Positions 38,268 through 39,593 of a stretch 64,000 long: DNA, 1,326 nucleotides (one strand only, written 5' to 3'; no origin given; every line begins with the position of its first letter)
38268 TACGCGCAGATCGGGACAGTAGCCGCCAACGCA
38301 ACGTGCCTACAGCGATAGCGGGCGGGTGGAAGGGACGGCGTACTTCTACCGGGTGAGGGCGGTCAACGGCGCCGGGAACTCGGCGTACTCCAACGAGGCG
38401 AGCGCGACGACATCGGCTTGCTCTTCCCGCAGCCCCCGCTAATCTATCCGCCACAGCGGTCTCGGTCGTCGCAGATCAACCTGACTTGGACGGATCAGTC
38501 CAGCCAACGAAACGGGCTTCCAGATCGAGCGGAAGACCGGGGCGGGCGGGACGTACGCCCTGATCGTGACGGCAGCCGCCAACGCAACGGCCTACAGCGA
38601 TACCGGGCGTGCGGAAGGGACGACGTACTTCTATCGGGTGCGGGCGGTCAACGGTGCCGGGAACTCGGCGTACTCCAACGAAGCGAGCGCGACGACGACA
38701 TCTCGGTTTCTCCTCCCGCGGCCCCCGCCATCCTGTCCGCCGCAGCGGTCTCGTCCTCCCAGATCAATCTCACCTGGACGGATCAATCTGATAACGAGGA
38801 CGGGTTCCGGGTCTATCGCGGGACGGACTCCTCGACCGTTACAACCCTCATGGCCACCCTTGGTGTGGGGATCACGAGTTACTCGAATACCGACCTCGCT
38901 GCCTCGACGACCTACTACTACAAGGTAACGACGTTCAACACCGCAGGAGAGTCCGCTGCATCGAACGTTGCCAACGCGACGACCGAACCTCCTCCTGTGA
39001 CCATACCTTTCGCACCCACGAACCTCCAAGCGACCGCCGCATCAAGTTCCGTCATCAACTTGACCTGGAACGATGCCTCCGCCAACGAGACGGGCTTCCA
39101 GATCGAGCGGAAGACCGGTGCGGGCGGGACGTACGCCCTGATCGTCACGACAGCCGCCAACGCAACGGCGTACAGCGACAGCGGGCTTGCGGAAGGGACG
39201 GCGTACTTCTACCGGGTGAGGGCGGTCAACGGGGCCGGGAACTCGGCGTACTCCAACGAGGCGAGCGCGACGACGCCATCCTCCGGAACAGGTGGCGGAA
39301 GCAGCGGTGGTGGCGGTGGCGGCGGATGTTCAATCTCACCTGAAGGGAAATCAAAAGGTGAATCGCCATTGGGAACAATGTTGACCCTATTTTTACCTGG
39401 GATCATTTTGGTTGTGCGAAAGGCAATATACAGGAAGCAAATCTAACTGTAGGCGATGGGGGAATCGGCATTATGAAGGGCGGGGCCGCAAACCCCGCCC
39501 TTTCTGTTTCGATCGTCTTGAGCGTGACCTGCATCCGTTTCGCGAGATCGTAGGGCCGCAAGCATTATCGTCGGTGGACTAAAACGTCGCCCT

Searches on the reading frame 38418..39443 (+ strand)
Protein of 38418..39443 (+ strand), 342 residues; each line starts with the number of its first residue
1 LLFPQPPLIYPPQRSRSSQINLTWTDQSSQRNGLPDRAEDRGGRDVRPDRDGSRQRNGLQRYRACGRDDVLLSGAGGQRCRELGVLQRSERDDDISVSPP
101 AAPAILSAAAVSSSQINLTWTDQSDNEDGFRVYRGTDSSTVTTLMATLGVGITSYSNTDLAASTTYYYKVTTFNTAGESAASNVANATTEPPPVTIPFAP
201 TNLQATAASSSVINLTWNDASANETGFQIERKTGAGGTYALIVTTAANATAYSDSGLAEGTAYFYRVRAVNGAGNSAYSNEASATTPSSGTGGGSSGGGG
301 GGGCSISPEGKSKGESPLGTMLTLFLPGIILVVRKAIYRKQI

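Call 89: search_protein_families(library=pfam, proteins=[window:38418-39443:+], max_evalue=0.001)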
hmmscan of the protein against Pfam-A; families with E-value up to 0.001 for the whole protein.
window:38418-39443:+ (342 aa): 6 families
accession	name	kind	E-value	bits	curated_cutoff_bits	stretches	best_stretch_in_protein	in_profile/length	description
PF00041.27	fn3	-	4.6e-21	75.3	25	2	199-284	2-83/84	Fibronectin type III domain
PF25059.1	FN3_DSCAM-DSCAML_C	-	2.3e-07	31.5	39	0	214-287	9-82/89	DSCAM/DSCAML C-terminal Fn3-like domain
PF24489.1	Ig_J_second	-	3.9e-07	30.5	27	0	137-186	41-91/105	Tip attachment protein J second Ig-like domain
PF25788.1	Ig_Rha78A_N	-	3.2e-05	24.5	27.4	0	154-189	65-101/105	Rha78A-like, N-terminal immunoglobulin domain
PF16656.11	Pur_ac_phosph_N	-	0.00015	22.7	30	0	203-286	6-93/93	Purple acid Phosphatase, N-terminal domain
PF25814.1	fn3_SORL1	-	0.00094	19.6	27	0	103-144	5-44/90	SORL1-like, fn3 domain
